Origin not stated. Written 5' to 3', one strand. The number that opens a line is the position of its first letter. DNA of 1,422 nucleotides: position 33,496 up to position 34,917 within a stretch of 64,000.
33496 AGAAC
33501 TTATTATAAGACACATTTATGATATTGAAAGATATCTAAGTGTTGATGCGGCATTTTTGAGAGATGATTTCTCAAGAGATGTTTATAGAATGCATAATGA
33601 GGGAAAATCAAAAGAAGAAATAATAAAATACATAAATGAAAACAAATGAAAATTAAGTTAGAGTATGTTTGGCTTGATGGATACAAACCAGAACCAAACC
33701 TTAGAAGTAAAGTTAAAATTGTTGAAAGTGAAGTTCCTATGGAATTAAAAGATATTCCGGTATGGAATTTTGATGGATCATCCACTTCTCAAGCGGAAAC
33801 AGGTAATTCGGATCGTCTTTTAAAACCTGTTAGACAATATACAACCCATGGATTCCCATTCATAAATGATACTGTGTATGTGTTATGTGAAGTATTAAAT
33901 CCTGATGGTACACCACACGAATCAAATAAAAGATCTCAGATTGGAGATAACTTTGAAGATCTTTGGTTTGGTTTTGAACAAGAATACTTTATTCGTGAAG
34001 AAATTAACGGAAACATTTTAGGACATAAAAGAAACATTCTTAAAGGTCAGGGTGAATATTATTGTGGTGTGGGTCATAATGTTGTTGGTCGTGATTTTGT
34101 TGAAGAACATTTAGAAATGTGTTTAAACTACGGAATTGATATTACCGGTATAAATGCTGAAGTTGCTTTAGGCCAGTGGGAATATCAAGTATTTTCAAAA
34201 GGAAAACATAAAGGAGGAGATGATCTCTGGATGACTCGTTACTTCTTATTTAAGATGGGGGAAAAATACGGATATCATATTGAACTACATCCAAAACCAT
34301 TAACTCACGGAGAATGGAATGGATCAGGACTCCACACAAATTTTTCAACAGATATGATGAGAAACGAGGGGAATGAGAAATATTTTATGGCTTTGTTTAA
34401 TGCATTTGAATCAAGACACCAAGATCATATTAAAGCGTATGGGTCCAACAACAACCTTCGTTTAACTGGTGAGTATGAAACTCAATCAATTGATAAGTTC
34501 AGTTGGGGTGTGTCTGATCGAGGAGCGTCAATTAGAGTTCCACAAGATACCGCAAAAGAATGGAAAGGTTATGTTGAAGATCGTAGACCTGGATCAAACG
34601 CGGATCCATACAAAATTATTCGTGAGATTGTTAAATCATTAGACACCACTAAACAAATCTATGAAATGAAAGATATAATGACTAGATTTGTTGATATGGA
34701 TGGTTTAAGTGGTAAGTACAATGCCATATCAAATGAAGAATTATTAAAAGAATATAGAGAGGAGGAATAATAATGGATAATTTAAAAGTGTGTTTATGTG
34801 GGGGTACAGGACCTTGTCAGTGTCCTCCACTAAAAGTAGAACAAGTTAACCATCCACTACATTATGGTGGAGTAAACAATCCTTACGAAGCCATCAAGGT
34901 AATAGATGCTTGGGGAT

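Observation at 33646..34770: Type-II glutamine synthetase as an auxiliary metabolic gene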

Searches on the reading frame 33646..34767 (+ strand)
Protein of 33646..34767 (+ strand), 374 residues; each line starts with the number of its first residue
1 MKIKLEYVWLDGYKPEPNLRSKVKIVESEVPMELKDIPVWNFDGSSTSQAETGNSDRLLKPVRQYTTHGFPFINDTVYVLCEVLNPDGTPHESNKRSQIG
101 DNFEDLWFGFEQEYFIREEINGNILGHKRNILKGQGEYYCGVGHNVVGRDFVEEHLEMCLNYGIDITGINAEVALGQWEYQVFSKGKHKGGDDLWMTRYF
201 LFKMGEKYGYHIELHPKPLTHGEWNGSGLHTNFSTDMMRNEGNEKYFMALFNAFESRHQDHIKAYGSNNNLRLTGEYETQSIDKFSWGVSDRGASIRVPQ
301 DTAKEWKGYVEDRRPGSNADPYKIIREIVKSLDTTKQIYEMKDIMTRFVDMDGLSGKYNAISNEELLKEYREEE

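Call 3: search_protein_families(library=pfam, proteins=[window:33646-34767:+], max_evalue=0.01)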
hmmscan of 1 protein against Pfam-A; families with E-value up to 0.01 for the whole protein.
window:33646-34767:+ (374 aa): 2 families
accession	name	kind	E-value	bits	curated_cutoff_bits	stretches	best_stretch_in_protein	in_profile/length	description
PF00120.29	Gln-synt_C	-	7.9e-17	61.8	24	1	105-322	21-250/344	Glutamine synthetase, catalytic domain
PF03951.24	Gln-synt_N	-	6.1e-09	35.8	33.4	1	5-86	5-82/82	Glutamine synthetase, beta-Grasp domain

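Call 4: search_protein_families(library=ncbifam, proteins=[window:33646-34767:+], max_evalue=0.01)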
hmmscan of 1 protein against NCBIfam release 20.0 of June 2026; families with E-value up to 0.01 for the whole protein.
window:33646-34767:+ (374 aa): 5 families
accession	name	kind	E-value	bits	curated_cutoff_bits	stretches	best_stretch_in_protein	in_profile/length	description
NF041605.1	gln_syn_GlnII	equivalog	4.1e-98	328.6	500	1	1-332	1-328/333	glutamine synthetase GlnII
TIGR00653.1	GlnA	equivalog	7.2e-17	61.2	429.15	1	39-327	44-368/462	type I glutamate--ammonia ligase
TIGR03105.1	gln_synth_III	equivalog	5.8e-08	31.7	469.6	1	70-242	73-246/435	type III glutamate--ammonia ligase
NF045547.1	GGputSyn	equivalog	5.7e-07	28.6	650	1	66-322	81-346/438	gamma-glutamylputrescine synthetase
NF007006.0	PRK09469.1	equivalog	8.5e-07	27.9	845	1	161-327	202-374/469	glutamate--ammonia ligase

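Call 5: search_protein_families(library=phrogs, proteins=[window:33646-34767:+], max_evalue=0.01)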
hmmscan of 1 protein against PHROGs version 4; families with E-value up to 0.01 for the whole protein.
window:33646-34767:+ (374 aa): 1 family
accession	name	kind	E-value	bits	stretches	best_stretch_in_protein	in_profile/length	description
phrog_21628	-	unknown function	1.9e-18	67.4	1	41-325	84-390/480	-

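Call 6: search_solved_structures(query=window:33646-34767:+, show_alignments=2)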
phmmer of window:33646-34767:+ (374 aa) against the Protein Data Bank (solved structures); distinct sequences matched with E-value up to 0.001: 39.
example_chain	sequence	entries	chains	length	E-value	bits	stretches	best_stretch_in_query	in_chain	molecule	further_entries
3fky_A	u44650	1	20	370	1.2e-85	291.2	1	3-325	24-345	Glutamine synthetase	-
4bax_A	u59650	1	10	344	1.4e-83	284.3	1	2-332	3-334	GLUTAMINE SYNTHETASE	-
7cpr_A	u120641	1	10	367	2.9e-78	266.9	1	4-332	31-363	Glutamine synthetase 2 cytoplasmic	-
7v4i_J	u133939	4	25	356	3.8e-76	259.9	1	2-328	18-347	Glutamine synthetase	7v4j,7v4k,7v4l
2d3a_A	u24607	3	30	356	5.5e-76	259.4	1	2-329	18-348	glutamine synthetase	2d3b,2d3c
4is4_A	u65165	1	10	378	7.7e-76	258.9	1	2-328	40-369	Glutamine synthetase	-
7v4h_J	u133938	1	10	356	7.8e-76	258.9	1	2-328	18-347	Glutamine synthetase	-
9wp6_A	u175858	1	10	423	2.1e-74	254.2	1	2-325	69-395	Glutamine synthetase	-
2uu7_A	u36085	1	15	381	5.5e-74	252.8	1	2-331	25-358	GLUTAMINE SYNTHETASE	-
9otp_A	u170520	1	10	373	1.2e-73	251.6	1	2-331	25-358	Glutamine synthetase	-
7evt_A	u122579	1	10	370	1.5e-73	251.3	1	2-331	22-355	Glutamine synthetase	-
8dnu_A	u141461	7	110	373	1.6e-73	251.3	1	2-331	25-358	Glutamine synthetase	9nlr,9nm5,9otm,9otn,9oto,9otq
7u5n_A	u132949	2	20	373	1.7e-73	251.2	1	2-331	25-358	Glutamine synthetase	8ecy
9c28_A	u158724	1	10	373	1.9e-73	251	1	2-331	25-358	Glutamine synthetase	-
8xlj_A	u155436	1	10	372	2e-73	251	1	2-331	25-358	Glutamine synthetase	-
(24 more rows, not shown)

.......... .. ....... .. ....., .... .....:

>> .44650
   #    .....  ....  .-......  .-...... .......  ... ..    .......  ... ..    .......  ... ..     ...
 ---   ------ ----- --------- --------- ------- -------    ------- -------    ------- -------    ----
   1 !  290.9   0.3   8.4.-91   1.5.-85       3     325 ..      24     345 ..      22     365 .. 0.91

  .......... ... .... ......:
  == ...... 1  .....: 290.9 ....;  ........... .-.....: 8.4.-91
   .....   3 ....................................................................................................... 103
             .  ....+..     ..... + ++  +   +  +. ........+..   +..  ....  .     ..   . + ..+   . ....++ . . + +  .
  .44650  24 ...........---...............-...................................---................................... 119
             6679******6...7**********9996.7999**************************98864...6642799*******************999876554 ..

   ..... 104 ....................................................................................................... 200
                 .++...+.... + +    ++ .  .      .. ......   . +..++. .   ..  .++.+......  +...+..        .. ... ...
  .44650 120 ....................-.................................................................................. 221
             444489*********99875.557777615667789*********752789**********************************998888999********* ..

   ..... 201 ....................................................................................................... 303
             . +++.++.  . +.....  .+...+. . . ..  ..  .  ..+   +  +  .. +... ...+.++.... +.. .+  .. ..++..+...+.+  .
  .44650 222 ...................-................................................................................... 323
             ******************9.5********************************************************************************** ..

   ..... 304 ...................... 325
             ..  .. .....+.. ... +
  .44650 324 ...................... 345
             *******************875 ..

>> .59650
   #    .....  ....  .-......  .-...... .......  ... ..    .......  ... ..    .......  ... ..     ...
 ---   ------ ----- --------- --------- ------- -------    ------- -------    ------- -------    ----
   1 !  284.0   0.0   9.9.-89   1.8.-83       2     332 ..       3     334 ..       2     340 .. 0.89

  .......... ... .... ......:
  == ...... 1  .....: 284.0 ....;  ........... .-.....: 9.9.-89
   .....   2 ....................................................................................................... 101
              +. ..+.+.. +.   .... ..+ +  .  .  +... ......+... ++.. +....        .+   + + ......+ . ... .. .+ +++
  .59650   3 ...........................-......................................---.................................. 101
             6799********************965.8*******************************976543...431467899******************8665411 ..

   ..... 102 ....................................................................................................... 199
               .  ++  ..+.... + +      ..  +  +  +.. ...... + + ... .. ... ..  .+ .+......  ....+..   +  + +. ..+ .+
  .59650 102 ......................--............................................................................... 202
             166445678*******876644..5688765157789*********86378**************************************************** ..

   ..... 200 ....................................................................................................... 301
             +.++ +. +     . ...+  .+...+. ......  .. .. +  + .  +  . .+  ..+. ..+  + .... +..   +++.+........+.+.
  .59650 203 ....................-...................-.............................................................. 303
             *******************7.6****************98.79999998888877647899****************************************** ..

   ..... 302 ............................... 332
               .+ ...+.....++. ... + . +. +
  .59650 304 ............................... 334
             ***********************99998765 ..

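Call 8: search_dna_similar(query=window:33646-34767:+, collection=phages, mode=protein, max_rows=30)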
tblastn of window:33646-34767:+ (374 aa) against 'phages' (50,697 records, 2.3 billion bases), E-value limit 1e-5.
Records with a match: 12; places in all: 12; records where one place covers at least 80% of the query: 7.
Best place of each record, by identity: <60% 12.
By first word of the organism name: Listeria 6; uncultured 4; Enterococcus 1; Bacteriophage 1.
By host as written in the record: Listeria monocytogenes 6; - 5; Enterococcus faecalis 1.
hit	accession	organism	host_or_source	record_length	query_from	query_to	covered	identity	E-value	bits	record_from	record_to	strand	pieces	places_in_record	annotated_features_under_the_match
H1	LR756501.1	uncultured phage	metagenomic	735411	4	334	89%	56.0%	2e-115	374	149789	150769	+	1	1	record has no annotation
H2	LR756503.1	uncultured phage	metagenomic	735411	4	334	89%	56.0%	2e-115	374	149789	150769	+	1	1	record has no annotation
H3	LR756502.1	uncultured phage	metagenomic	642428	2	332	89%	46.5%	2e-91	305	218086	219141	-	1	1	record has no annotation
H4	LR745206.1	uncultured phage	metagenomic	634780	3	332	88%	45.9%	8e-89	298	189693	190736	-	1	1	record has no annotation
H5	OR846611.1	Enterococcus phage Efs 1-1-1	Enterococcus faecalis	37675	29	331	81%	27.7%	2e-9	66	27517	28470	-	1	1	record has no annotation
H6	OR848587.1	Listeria phage LM 4-14-1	Listeria monocytogenes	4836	29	331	81%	26.2%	2e-8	62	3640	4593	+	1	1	record has no annotation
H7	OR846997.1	Listeria phage LM 4-11-1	Listeria monocytogenes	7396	29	331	81%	26.2%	2e-8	62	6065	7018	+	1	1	record has no annotation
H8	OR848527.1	Listeria phage LM 4-14-1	Listeria monocytogenes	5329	79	331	68%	25.4%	3e-7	58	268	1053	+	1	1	record has no annotation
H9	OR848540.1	Listeria phage LM 4-14-1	Listeria monocytogenes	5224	79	331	68%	25.4%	4e-7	58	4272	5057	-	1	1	record has no annotation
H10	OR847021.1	Listeria phage LM 4-11-1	Listeria monocytogenes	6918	79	331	68%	25.4%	4e-7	58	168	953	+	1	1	record has no annotation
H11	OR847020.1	Listeria phage LM 4-11-1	Listeria monocytogenes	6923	79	331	68%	25.4%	4e-7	58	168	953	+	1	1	record has no annotation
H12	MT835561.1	Bacteriophage sp.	human fecal samples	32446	79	336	69%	24.7%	4e-7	58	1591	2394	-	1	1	record has no annotation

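Call 12: find_homologous_proteins(query=window:33646-34767:+, max_evalue=1e-20)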
Query window:33646-34767:+ (374 aa): 8000 proteins with E <= 1e-20 among 8000 candidates; the best 120 are listed.
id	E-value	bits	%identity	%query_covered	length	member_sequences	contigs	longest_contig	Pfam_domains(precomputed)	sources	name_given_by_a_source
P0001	2.0e-248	842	95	100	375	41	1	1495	PF03951.25,PF00120.30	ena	-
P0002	4.7e-247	837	95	100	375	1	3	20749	PF03951.25,PF00120.30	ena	-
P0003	1.2e-246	836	95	100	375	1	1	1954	PF03951.25,PF00120.30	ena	-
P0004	6.8e-244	827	94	100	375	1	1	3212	PF03951.25,PF00120.30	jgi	jgi:glutamine synthetase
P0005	2.6e-243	825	94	100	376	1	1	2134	PF03951.25,PF00120.30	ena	-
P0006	1.0e-240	817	93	100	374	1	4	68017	PF03951.25,PF00120.30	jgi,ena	jgi:glutamine synthetase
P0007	4.7e-230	781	90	100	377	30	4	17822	PF03951.25,PF00120.30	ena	-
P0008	1.6e-226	770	87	100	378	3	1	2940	PF03951.25,PF00120.30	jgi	jgi:glutamine synthetase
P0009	1.5e-223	760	88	100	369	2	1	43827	PF03951.25,PF00120.30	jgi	jgi:glutamine synthetase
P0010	1.5e-223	760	86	100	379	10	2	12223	PF03951.25,PF00120.30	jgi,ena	jgi:glutamine synthetase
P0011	7.7e-223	758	85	100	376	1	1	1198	PF03951.25,PF00120.30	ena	-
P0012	8.1e-222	754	86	100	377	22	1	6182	PF03951.25,PF00120.30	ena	-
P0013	5.2e-221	752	86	100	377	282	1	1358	PF03951.25,PF00120.30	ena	-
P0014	3.6e-220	749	86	100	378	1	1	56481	PF03951.25,PF00120.30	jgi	-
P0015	3.7e-220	749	86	100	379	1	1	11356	PF03951.25,PF00120.30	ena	-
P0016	4.6e-220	749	86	100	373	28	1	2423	PF03951.25,PF00120.30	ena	-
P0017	4.6e-220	749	86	100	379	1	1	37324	PF03951.25,PF00120.30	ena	-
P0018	8.0e-220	748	86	100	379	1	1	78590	PF03951.25,PF00120.30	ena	-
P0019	9.2e-220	748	86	100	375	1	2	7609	PF03951.25,PF00120.30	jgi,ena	jgi:glutamine synthetase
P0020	1.4e-219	747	86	100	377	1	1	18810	PF03951.25,PF00120.30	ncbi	-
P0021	1.5e-219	747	87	100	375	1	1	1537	PF03951.25,PF00120.30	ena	-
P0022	2.6e-219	746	85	100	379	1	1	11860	PF03951.25,PF00120.30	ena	-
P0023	4.6e-219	745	86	100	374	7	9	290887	PF03951.25,PF00120.30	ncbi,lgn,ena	-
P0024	1.0e-218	744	86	100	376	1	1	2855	PF03951.25,PF00120.30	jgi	-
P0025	1.0e-218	744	85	100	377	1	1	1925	PF03951.25,PF00120.30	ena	-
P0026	1.8e-218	743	86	100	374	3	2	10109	PF03951.25,PF00120.30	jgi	-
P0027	2.6e-218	743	86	100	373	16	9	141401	PF03951.25,PF00120.30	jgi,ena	jgi:glutamine synthetase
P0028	2.8e-218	743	85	100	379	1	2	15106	PF03951.25,PF00120.30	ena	-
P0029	9.1e-218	741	85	100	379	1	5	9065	PF03951.25,PF00120.30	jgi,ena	jgi:glutamine synthetase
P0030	1.6e-217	740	84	100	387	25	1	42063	PF03951.25,PF00120.30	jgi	jgi:glutamine synthetase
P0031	7.6e-217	738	84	100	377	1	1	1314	PF03951.25,PF00120.30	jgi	-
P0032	1.5e-216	737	85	100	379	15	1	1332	PF03951.25,PF00120.30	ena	-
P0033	1.9e-216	737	83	100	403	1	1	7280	PF03951.25,PF00120.30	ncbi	-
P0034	2.0e-216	737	83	100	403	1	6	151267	PF03951.25,PF00120.30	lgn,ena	-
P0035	4.6e-216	735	85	98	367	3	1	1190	PF03951.25,PF00120.30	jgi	jgi:glutamine synthetase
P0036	5.8e-216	735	84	100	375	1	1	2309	PF03951.25,PF00120.30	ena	-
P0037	1.5e-215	734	84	100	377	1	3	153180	PF03951.25,PF00120.30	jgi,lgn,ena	jgi:glutamine synthetase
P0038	1.5e-215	734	85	100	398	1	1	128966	PF03951.25,PF00120.30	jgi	jgi:glutamine synthetase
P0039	1.6e-215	734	84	100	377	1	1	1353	PF03951.25,PF00120.30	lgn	-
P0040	2.3e-215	733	84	100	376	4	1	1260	PF03951.25,PF00120.30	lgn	-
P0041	2.3e-215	733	82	100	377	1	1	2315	PF03951.25,PF00120.30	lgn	-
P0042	3.4e-215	733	83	100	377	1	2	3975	PF03951.25,PF00120.30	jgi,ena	-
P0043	6.1e-215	732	83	100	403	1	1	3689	PF03951.25,PF00120.30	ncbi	-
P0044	8.7e-215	731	83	100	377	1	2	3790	PF03951.25,PF00120.30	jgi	-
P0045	1.4e-214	731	85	100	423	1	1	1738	PF03951.25,PF00120.30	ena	-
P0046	2.0e-214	730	83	100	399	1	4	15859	PF03951.25,PF00120.30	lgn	-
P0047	2.3e-214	730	84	100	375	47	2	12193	PF03951.25,PF00120.30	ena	-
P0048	5.0e-214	729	82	100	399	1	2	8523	PF03951.25,PF00120.30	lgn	-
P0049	1.1e-213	728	84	100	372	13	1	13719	PF03951.25,PF00120.30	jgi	jgi:glutamine synthetase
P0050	1.2e-213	727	85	99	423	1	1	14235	PF03951.25,PF00120.30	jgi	jgi:glutamine synthetase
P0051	1.7e-213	727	85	100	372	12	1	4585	PF03951.25,PF00120.30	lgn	-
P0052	1.7e-213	727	82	100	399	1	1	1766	PF03951.25,PF00120.30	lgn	-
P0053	2.1e-213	727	84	100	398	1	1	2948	PF03951.25,PF00120.30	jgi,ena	jgi:glutamine synthetase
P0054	2.1e-213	727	84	100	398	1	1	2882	PF03951.25,PF00120.30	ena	-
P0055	2.4e-213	726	84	100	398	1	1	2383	PF03951.25,PF00120.30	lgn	-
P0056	2.5e-213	726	83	100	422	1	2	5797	PF03951.25,PF00120.30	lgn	-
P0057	2.7e-213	726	85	100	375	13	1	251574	PF03951.25,PF00120.30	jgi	jgi:glutamine synthetase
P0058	2.8e-213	726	83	100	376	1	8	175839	PF03951.25,PF00120.30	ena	-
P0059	3.2e-213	726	83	100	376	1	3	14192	PF03951.25,PF00120.30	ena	-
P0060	5.5e-213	725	84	100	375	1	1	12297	PF03951.25,PF00120.30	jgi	jgi:glutamine synthetase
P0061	5.6e-213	725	83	100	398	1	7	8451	PF03951.25,PF00120.30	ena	-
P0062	7.6e-213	725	85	99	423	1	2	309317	PF03951.25,PF00120.30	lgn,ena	-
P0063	1.1e-212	724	83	100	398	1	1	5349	PF03951.25,PF00120.30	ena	-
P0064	1.2e-212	724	83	100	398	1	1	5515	PF03951.25,PF00120.30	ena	-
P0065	1.2e-212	724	83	100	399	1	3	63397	PF03951.25,PF00120.30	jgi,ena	jgi:glutamine synthetase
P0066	1.4e-212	724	83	100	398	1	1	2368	PF03951.25,PF00120.30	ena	-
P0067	1.5e-212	724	83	100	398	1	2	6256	PF03951.25,PF00120.30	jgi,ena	jgi:glutamine synthetase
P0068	1.8e-212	724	83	100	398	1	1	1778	PF03951.25,PF00120.30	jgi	jgi:glutamine synthetase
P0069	2.3e-212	723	82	100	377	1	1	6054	PF03951.25,PF00120.30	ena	-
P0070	3.6e-212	723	81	100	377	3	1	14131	PF03951.25,PF00120.30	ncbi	-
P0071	3.8e-212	723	83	100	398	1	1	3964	PF03951.25,PF00120.30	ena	-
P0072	5.1e-212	722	81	100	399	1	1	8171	PF03951.25,PF00120.30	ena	-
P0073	6.5e-212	722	82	100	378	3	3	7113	PF03951.25,PF00120.30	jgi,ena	-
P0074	7.0e-212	722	83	100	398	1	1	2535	PF03951.25,PF00120.30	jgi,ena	jgi:glutamine synthetase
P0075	1.1e-211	721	84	100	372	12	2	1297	PF03951.25,PF00120.30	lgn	-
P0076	4.2e-211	719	81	100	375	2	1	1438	PF03951.25,PF00120.30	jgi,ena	-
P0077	4.2e-210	716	82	100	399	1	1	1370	PF03951.25,PF00120.30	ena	-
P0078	1.0e-209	715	83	100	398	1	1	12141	PF03951.25,PF00120.30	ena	-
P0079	1.2e-209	714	81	100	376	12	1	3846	PF03951.25,PF00120.30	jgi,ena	jgi:glutamine synthetase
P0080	2.2e-209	713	82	100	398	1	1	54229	PF03951.25,PF00120.30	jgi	jgi:glutamine synthetase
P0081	3.8e-209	713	83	100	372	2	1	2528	PF03951.25,PF00120.30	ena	-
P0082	7.1e-209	712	80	100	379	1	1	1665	PF03951.25,PF00120.30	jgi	-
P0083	9.8e-209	711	80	100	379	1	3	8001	PF03951.25,PF00120.30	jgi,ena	-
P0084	1.2e-208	711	82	100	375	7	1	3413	PF03951.25,PF00120.30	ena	-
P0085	1.3e-208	711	84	98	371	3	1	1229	PF03951.25,PF00120.30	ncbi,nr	ncbi:MAG: hypothetical protein EBU66_20715, partial [Bacteroidetes bacterium]|nr:hypothetical protei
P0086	1.7e-208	710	79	100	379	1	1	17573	PF03951.25,PF00120.30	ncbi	-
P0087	2.2e-208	710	79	100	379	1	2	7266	PF03951.25,PF00120.30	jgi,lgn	-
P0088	2.4e-208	710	79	100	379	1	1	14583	PF03951.25,PF00120.30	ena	-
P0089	2.6e-208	710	84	100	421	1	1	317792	PF03951.25,PF00120.30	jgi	jgi:glutamine synthetase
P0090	4.2e-208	709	79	100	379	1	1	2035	PF03951.25,PF00120.30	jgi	-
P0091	4.3e-208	709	79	100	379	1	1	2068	PF03951.25,PF00120.30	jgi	-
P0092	4.8e-208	709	79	100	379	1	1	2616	PF03951.25,PF00120.30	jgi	-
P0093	6.6e-208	709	82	100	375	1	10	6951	PF03951.25,PF00120.30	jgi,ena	-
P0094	8.9e-208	708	79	100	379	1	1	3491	PF03951.25,PF00120.30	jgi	-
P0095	9.3e-208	708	79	100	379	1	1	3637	PF03951.25,PF00120.30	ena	-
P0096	1.0e-207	708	79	100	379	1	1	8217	PF03951.25,PF00120.30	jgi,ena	jgi:glutamine synthetase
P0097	1.4e-207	708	79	100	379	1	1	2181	PF03951.25,PF00120.30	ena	-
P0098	1.4e-207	708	79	100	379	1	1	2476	PF03951.25,PF00120.30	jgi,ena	-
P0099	1.4e-207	707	79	100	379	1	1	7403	PF03951.25,PF00120.30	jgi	-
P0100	1.4e-207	707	79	100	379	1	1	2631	PF03951.25,PF00120.30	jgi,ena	jgi:glutamine synthetase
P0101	1.6e-207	707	80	100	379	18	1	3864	PF03951.25,PF00120.30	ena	-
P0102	1.9e-207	707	79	100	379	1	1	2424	PF03951.25,PF00120.30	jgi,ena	jgi:glutamine synthetase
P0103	2.3e-207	707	79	100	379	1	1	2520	PF03951.25,PF00120.30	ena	-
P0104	4.4e-207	706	79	100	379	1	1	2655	PF03951.25,PF00120.30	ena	-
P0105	6.3e-207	705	79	100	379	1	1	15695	PF03951.25,PF00120.30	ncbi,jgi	jgi:glutamine synthetase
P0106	7.0e-207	705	84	96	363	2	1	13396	PF03951.25,PF00120.30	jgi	-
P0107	8.0e-207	705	81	100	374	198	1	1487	PF03951.25,PF00120.30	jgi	jgi:glutamine synthetase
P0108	1.3e-206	704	81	100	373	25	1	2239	PF03951.25,PF00120.30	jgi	jgi:glutamine synthetase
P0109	1.3e-206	704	79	100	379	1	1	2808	PF03951.25,PF00120.30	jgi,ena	-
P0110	2.0e-206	704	79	100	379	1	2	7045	PF03951.25,PF00120.30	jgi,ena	jgi:glutamine synthetase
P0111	2.4e-206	703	81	100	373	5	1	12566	PF03951.25,PF00120.30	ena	-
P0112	2.7e-206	703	79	100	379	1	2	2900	PF03951.25,PF00120.30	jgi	jgi:glutamine synthetase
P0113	6.1e-206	702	79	100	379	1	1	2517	PF03951.25,PF00120.30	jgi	-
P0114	8.0e-206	702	79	100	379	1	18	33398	PF03951.25,PF00120.30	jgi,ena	jgi:glutamine synthetase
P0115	1.3e-205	701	79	100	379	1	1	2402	PF03951.25,PF00120.30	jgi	jgi:glutamine synthetase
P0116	3.8e-205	699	79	100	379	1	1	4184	PF03951.25,PF00120.30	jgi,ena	-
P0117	4.5e-205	699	81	100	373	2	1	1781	PF03951.25,PF00120.30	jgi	jgi:glutamine synthetase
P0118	6.9e-205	699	79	100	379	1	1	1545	PF03951.25,PF00120.30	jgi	jgi:glutamine synthetase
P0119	8.4e-205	698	78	100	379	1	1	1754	PF03951.25,PF00120.30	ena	-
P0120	1.6e-204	697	80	100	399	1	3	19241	PF03951.25,PF00120.30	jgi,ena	-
